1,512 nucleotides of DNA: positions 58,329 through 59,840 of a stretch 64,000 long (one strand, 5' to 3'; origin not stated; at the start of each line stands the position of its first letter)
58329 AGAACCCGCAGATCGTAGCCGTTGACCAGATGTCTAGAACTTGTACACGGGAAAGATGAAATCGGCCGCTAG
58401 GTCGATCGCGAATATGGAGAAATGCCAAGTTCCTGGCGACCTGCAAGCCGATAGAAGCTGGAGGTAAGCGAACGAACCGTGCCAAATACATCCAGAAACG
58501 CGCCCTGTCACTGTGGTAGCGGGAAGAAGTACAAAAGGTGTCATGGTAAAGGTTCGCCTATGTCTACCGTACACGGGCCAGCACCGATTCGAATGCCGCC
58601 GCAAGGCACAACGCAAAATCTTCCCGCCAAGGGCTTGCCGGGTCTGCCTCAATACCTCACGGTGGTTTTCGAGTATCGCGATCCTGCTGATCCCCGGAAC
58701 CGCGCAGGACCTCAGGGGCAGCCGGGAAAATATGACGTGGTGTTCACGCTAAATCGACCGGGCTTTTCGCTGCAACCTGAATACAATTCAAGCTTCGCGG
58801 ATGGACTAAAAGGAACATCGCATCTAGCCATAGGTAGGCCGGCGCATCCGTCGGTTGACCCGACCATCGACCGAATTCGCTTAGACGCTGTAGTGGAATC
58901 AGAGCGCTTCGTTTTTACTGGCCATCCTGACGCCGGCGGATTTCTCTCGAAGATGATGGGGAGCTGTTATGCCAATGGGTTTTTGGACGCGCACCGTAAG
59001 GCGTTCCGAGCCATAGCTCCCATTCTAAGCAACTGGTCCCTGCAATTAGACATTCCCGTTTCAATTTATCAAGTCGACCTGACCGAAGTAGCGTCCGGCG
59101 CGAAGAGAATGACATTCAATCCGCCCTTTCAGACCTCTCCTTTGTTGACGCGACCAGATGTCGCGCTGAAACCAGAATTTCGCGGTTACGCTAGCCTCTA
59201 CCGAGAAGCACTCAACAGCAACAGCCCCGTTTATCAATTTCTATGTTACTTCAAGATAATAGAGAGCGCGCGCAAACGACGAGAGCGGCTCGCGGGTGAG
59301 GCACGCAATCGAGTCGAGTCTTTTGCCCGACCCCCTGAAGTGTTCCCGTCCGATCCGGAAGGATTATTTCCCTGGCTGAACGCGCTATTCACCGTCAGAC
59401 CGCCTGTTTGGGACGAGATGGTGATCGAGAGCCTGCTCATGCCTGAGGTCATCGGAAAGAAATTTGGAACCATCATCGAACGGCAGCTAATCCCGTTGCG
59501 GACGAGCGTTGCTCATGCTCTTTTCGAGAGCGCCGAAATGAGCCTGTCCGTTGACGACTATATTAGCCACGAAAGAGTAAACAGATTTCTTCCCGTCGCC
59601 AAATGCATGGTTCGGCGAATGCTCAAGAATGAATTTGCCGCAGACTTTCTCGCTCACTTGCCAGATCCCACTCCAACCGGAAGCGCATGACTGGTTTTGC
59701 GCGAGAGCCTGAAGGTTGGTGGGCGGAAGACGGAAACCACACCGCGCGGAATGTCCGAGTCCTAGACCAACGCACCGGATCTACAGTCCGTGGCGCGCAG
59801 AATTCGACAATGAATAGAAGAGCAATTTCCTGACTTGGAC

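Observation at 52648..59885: Lower-GC defence island: a decaying type I R-M locus carrying two uncharacterised passenger genes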

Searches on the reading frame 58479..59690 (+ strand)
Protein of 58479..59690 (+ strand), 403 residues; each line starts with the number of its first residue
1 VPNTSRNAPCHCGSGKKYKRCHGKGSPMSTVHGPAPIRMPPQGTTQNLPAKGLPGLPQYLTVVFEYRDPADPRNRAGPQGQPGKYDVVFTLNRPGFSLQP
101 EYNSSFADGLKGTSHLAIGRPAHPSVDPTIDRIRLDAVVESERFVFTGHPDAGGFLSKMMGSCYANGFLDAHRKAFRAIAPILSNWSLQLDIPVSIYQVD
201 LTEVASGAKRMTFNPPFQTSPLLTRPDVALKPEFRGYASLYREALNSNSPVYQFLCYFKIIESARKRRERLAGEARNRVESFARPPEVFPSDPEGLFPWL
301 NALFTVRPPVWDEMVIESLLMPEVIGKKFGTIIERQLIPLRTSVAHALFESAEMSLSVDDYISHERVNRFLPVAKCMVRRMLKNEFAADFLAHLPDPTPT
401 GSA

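Call 4: search_protein_families(library=pfam, proteins=[window:58479-59690:+], max_evalue=0.1)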
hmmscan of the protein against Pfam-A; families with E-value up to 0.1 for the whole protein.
window:58479-59690:+ (403 aa): 2 families
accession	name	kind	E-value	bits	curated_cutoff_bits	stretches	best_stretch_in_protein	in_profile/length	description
PF17419.7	MauJ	-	2.1e-16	61.3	28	1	238-383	2-116/116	Methylamine utilization protein MauJ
PF02810.21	SEC-C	-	3.7e-08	33.5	20.4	1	6-24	1-19/19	SEC-C motif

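Call 5: search_protein_families(library=padloc, proteins=[window:58479-59690:+], max_evalue=0.1)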
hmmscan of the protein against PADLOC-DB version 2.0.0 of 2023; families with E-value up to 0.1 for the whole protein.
window:58479-59690:+ (403 aa): 5 families
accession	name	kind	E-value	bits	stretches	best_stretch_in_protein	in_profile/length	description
PDLC00865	E2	-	0.00024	18.6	1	4-24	170-190/219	E2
PDLC00833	E1-E2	-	0.00026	18.6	1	4-24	172-192/222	E1-E2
PDLC00872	E2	-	0.00077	17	1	4-24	168-188/216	E2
PDLC04917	PDC-S12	-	0.0089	13.9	1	3-22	197-216/218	-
PDLC00871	E2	-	0.0093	13.7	1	5-24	171-190/241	E2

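Call 6: search_protein_families(library=ncbifam, proteins=[window:58479-59690:+], max_evalue=0.1)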
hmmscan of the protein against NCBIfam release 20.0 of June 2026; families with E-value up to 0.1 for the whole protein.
window:58479-59690:+ (403 aa): 7 families
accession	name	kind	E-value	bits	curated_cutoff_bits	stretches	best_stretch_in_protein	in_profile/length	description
TIGR04102.1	SWIM_PBPRA1643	hypoth_equivalog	5.7e-05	23.5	68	1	4-22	89-107/108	PBPRA1643 family SWIM/SEC-C metal-binding motif protein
NF004088.0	PRK05590.1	equivalog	6.8e-05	23.3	140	1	5-24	146-165/166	hypothetical protein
NF002449.0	PRK01617.1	equivalog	0.00021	21.7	141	1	2-24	132-154/154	hypothetical protein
NF002592.0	PRK02250.1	equivalog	0.00064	19.9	158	1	5-23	149-167/167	hypothetical protein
NF008970.0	PRK12318.1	equivalog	0.0022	17.3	267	1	5-23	2-20/291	methionyl aminopeptidase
NF007704.0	PRK10396.1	equivalog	0.0026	17.8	149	1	4-21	201-218/221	hypothetical protein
NF002486.0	PRK01752.1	equivalog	0.088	12.7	120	0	5-24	136-155/157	YchJ family protein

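Call 7: find_homologous_proteins(query=window:58479-59690:+)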
Query window:58479-59690:+ (403 aa): 248 proteins with E <= 0.001 among 4673 candidates; the best 120 are listed.
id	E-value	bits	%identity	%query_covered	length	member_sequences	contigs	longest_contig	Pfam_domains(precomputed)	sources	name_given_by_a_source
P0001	4.4e-229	778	92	91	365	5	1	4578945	PF17419.8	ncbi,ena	-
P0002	6.5e-208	709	75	99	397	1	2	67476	PF17419.8,PF02810.22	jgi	jgi:Methylamine utilization protein MauJ/SEC-C motif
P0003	1.2e-207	708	76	99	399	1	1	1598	PF17419.8,PF02810.22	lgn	-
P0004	1.5e-197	675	79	91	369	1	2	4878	PF17419.8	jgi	jgi:hypothetical protein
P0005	6.6e-197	672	80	89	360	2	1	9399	PF17419.8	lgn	-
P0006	1.3e-177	609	80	83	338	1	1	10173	PF17419.8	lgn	-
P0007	1.5e-142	493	57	99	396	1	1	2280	PF17419.8,PF02810.22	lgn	-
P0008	7.2e-142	491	54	98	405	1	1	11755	PF17419.8,PF02810.22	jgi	jgi:SEC-C motif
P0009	1.3e-140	487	66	81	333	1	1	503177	PF17419.8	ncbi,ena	-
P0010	9.1e-140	484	53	99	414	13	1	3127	PF17419.8,PF02810.22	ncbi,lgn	-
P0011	1.3e-139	484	55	99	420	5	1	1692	PF17419.8,PF02810.22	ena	-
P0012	3.1e-136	473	55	99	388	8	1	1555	PF17419.8,PF02810.22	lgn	-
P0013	2.1e-135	470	56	99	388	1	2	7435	PF17419.8,PF02810.22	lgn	-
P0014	7.3e-133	462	54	98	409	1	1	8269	PF17419.8,PF02810.22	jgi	jgi:hypothetical protein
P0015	1.2e-131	457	51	98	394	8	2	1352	PF17419.8,PF02810.22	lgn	-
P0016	4.3e-131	456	53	99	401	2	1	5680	PF17419.8,PF02810.22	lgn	-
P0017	2.7e-126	440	56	93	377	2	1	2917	PF17419.8,PF02810.22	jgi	-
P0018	2.9e-126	440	52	99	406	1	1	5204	PF17419.8,PF02810.22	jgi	jgi:hypothetical protein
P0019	4.7e-125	436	52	98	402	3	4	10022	PF17419.8,PF02810.22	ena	-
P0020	1.2e-124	434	51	99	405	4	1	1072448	PF17419.8,PF02810.22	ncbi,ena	-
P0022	2.2e-123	430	52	99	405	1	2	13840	PF17419.8,PF02810.22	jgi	jgi:hypothetical protein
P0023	4.8e-123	429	52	99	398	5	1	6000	PF17419.8,PF02810.22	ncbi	-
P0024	5.7e-123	429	50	99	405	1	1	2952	PF17419.8,PF02810.22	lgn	-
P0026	5.0e-121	423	51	99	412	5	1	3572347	PF17419.8,PF02810.22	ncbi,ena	-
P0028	1.5e-119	418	52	97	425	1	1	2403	PF17419.8,PF02810.22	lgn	-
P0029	1.3e-117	411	51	97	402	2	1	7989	PF17419.8,PF02810.22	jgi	jgi:hypothetical protein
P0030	2.3e-117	410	50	98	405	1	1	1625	PF17419.8,PF02810.22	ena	-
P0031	5.6e-117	409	49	98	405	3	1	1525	PF17419.8,PF02810.22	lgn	-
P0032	1.9e-116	407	50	97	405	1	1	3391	PF17419.8,PF02810.22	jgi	jgi:Methylamine utilization protein MauJ/SEC-C motif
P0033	2.6e-116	407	50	98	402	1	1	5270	PF17419.8,PF02810.22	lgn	-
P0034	1.6e-113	398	49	97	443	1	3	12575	PF17419.8,PF02810.22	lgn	-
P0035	2.9e-113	397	47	100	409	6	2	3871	PF17419.8,PF02810.22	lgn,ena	-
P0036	3.3e-113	397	49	98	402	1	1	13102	PF17419.8,PF02810.22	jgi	jgi:hypothetical protein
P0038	1.2e-112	395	53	83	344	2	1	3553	PF17419.8,PF02810.22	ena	-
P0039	9.7e-112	392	49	98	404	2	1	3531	PF17419.8,PF02810.22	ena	-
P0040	2.7e-111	391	49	97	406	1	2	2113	PF17419.8,PF02810.22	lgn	-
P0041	6.4e-111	389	48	98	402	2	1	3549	PF17419.8,PF02810.22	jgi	jgi:hypothetical protein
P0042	3.8e-110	387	47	99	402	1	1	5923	PF17419.8,PF02810.22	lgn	-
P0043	5.7e-110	386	49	97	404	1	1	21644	PF17419.8,PF02810.22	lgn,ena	-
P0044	8.3e-110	386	48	97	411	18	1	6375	PF17419.8,PF02810.22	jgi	jgi:SEC-C motif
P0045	1.3e-109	385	47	98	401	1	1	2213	PF17419.8,PF02810.22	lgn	-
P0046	7.3e-109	382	48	98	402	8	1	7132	PF17419.8,PF02810.22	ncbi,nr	ncbi:MAG: hypothetical protein DMG32_07155 [Acidobacteria bacterium]|nr:MAG: hypothetical protein DM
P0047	9.5e-109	382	47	98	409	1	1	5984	PF17419.8,PF02810.22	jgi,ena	jgi:hypothetical protein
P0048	1.1e-107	379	47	97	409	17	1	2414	PF17419.8,PF02810.22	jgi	-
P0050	1.7e-107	378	48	97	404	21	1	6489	PF17419.8,PF02810.22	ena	-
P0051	3.7e-107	377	46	98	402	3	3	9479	PF17419.8,PF02810.22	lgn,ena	-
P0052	8.6e-107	376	47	98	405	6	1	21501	PF17419.8,PF02810.22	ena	-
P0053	9.5e-107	376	46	98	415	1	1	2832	PF17419.8,PF02810.22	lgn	-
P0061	1.9e-102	361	45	97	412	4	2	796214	PF17419.8,PF02810.22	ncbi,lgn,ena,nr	ncbi:MAG: SEC-C domain-containing protein [Acidobacteriia bacterium]|nr:SEC-C domain-containing prot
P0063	4.6e-102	360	46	98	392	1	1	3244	PF17419.8,PF02810.22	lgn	-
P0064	5.0e-102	360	44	98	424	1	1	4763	PF17419.8,PF02810.22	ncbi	-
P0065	7.7e-102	359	46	98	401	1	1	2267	PF17419.8,PF02810.22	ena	-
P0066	1.8e-101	358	45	98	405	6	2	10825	PF17419.8,PF02810.22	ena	-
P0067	2.0e-101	358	46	97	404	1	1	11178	PF17419.8,PF02810.22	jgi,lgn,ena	-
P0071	7.4e-101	356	46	98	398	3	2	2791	PF17419.8,PF02810.22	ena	-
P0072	7.6e-101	356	45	98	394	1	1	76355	PF17419.8,PF02810.22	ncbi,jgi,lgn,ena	-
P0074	7.9e-100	353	47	97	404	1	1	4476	PF17419.8,PF02810.22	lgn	-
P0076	1.5e-99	352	45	98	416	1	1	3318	PF17419.8,PF02810.22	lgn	-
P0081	1.3e-97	345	47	88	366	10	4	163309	PF17419.8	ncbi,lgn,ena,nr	ncbi:MAG TPA: methylamine utilization protein MauJ [Terriglobales bacterium]|nr:methylamine utilizat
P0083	2.4e-97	345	44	98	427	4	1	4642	PF17419.8,PF02810.22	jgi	-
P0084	2.6e-97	344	44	98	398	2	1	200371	PF17419.8,PF02810.22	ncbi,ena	-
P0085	3.6e-97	344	45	100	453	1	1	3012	PF17419.8,PF02810.22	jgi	jgi:hypothetical protein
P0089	3.2e-96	341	44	97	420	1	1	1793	PF17419.8,PF02810.22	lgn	-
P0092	2.9e-95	338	46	97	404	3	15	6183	PF17419.8,PF02810.22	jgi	jgi:hypothetical protein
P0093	6.1e-95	337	45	99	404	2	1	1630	PF17419.8,PF02810.22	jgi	-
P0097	9.2e-94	333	43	98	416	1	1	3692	PF17419.8,PF02810.22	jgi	jgi:hypothetical protein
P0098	1.3e-93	332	46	97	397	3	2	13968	PF17419.8,PF02810.22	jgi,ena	jgi:hypothetical protein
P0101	1.5e-91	325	43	96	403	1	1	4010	PF17419.8,PF02810.22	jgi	jgi:SEC-C motif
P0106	1.5e-90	322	43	98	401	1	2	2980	PF17419.8,PF02810.22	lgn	-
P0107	3.0e-90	321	45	97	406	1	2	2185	PF17419.8,PF02810.22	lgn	-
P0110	1.3e-89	319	43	96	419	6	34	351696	PF17419.8,PF02810.22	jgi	-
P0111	1.7e-89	319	43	98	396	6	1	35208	PF17419.8,PF02810.22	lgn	-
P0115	1.0e-88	316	43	98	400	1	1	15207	PF17419.8,PF02810.22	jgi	jgi:hypothetical protein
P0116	1.6e-88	315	44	96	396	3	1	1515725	PF17419.8,PF02810.22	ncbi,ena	-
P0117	1.8e-88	315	43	98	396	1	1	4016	PF17419.8,PF02810.22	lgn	-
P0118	3.1e-88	315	44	96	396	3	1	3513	PF17419.8,PF02810.22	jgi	-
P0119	3.2e-88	315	44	98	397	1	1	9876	PF17419.8,PF02810.22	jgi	jgi:hypothetical protein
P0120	4.0e-88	314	44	97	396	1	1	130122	PF17419.8,PF02810.22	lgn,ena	-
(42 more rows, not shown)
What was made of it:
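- Closest known: MauJ. Same: Public annotation of relatives uses this name (call 7).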

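Call 10: find_encoding_contigs(protein=P0001, flank=10000, max_places=3)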
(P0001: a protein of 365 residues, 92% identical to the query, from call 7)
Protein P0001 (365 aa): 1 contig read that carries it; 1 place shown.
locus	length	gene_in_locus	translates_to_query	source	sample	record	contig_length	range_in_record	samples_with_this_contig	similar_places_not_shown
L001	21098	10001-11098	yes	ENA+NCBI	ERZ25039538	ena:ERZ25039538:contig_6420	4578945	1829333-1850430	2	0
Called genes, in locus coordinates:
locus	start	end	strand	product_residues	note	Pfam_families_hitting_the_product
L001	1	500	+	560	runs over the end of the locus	PF00239:Resolvase, PF07508:Recombinase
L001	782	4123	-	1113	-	PF13091:PLDc_2, PF00176:SNF2-rel_dom (weak), PF00271:Helicase_C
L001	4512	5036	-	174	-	PF15956:DUF4760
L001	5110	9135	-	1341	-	PF07669:Eco57I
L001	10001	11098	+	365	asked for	PF17419:MauJ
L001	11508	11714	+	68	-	PF01796:OB_ChsH2_C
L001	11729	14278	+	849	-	PF02518:HATPase_c (faint), PF13589:HATPase_c_3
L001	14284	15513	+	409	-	PF01170:UPF0020 (faint), PF01555:N6_N4_Mtase (faint)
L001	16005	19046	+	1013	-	PF00078:RVT_1 (weak)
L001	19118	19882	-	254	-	PF13276:HTH_21 (weak), PF00665:rve, PF13683:rve_3, PF13333:rve_2 (weak)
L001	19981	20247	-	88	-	PF01527:HTH_Tnp_1, PF13384:HTH_23 (weak)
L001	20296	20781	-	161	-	-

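Call 16: find_encoding_contigs(protein=P0002, flank=8000, max_places=2)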
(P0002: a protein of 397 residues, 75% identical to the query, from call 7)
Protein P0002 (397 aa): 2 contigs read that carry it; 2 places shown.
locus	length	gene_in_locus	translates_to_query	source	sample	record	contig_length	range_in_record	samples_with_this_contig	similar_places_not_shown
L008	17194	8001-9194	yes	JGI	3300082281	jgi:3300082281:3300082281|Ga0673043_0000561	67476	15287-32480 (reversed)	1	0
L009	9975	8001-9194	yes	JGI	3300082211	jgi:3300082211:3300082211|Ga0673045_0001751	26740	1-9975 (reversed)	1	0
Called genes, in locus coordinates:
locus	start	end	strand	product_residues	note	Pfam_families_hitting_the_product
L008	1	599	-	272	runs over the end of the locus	PF00378:ECH_1, PF16113:ECH_2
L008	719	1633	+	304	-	PF12146:Hydrolase_4, PF00561:Abhydrolase_1, PF12697:Abhydrolase_6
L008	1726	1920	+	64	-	-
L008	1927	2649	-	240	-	PF16912:Glu_dehyd_C, PF00107:ADH_zinc_N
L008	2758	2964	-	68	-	PF08240:ADH_N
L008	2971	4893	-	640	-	-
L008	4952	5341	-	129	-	PF00903:Glyoxalase, PF13669:Glyoxalase_4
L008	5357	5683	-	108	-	-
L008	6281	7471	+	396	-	PF02771:Acyl-CoA_dh_N, PF02770:Acyl-CoA_dh_M, PF00441:Acyl-CoA_dh_1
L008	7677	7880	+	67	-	-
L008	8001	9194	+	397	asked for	PF02810:SEC-C, PF17419:MauJ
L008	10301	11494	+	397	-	PF02771:Acyl-CoA_dh_N, PF02770:Acyl-CoA_dh_M, PF00441:Acyl-CoA_dh_1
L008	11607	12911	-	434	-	PF07044:DUF1329, PF17131:TP_0789-like (faint)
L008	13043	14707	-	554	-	-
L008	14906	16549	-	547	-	-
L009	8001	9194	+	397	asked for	PF02810:SEC-C, PF17419:MauJ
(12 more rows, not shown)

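Call 17: find_encoding_contigs(protein=P0020, flank=8000, max_places=2)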
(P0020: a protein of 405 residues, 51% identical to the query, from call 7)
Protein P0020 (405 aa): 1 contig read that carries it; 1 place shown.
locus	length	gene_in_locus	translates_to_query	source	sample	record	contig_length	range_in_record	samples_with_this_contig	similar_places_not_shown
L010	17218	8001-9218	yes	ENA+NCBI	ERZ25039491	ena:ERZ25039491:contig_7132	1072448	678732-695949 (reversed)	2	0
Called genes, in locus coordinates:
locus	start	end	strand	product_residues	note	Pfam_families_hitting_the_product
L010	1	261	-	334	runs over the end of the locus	PF00814:TsaD, PF22521:HypF_C_2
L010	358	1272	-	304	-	PF13432:TPR_16 (faint), PF07719:TPR_2 (faint), PF13414:TPR_11 (faint), PF13428:TPR_14 (faint), PF13181:TPR_8 (faint), PF14559:TPR_19 (weak), PF13431:TPR_17 (faint)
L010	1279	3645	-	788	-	PF14814:UB2H (weak), PF00912:Transgly, PF00905:Transpeptidase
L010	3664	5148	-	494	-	PF00089:Trypsin, PF13365:Trypsin_2, PF00595:PDZ (weak), PF13180:PDZ_2, PF17820:PDZ_6 (weak), PF00595:PDZ, PF13180:PDZ_2, PF17820:PDZ_6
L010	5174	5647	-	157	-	PF08899:DUF1844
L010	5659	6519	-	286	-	PF01435:Peptidase_M48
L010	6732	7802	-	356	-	PF01075:Glyco_transf_9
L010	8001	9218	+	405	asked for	PF02810:SEC-C, PF17419:MauJ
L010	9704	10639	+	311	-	PF00291:PALP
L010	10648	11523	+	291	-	PF02540:NAD_synthase (weak)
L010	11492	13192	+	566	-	PF20154:LNT_N, PF00795:CN_hydrolase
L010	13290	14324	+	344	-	PF04055:Radical_SAM, PF06968:BATS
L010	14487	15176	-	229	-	PF01128:IspD, PF12804:NTP_transf_3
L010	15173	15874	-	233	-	PF01738:DLH (faint), PF12697:Abhydrolase_6, PF00326:Peptidase_S9 (faint), PF12146:Hydrolase_4 (weak)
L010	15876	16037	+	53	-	-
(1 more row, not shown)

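Call 18: find_encoding_contigs(protein=P0026, flank=8000, max_places=2)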
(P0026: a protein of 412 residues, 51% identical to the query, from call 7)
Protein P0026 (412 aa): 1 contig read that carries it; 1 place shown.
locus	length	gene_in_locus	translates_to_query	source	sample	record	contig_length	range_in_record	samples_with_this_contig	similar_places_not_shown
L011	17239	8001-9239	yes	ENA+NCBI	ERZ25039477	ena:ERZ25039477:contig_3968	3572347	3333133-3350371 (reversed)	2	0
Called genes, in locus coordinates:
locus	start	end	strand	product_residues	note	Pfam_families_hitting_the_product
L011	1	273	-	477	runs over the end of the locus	PF02874:ATP-synt_ab_N, PF00006:ATP-synt_ab, PF22919:ATP-synt_VA_C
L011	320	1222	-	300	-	PF00231:ATP-synt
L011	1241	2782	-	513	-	PF02874:ATP-synt_ab_N, PF00006:ATP-synt_ab, PF00306:ATP-synt_ab_C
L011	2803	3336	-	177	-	PF00213:OSCP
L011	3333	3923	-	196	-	PF00430:ATP-synt_B (weak)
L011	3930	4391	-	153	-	-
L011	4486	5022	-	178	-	PF04519:Bactofilin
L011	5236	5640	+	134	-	PF01243:PNPOx_N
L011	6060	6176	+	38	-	-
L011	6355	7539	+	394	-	PF04055:Radical_SAM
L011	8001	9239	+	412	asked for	PF02810:SEC-C, PF17419:MauJ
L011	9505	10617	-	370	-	-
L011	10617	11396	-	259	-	PF00106:adh_short, PF08659:KR, PF23441:SDR (weak), PF01370:Epimerase (weak), PF13561:adh_short_C2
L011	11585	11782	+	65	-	PF01165:Ribosomal_S21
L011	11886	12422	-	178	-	-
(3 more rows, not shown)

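Call 28: predict_structure(alignment_id=A1)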
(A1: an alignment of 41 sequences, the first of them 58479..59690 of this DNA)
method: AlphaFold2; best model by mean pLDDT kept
length: 403 residues; sequences in the alignment: 41
mean_pLDDT: 83.9   pTM: 0.79
mean pLDDT of the five models: 83.9, 83.8, 83.5, 83.4, 80.4
residues with pLDDT >= 90: 182; 70-90: 166; 50-70: 35; < 50: 20
segments of 3 or more residues with pLDDT < 50: 25-36, 401-403
pLDDT, mean of each block of 10 residues (from residue 1): 68 75 47 44 59 85 86 81 96 83 82 86 75 89 94 93 95 92 90 92 93 84 75 93 90 95 96 94 91 94 88 89 96 96 78 56 82 97 93 81 37
secondary structure, 60 per line:
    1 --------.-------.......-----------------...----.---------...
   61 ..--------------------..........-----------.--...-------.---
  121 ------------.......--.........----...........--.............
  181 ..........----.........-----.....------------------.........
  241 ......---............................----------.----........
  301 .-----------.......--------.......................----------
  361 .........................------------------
elements in order: H18-23 E58-62 E83-92 E133-139 E142-150 E155-165 H168-190 E195-203 E209-213 H232-246 H250-277 H293-301 H313-319 H329-350 H361-385
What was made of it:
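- On HEPN RNase superfamily (ORF6): The domain is all-helical (call 28).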
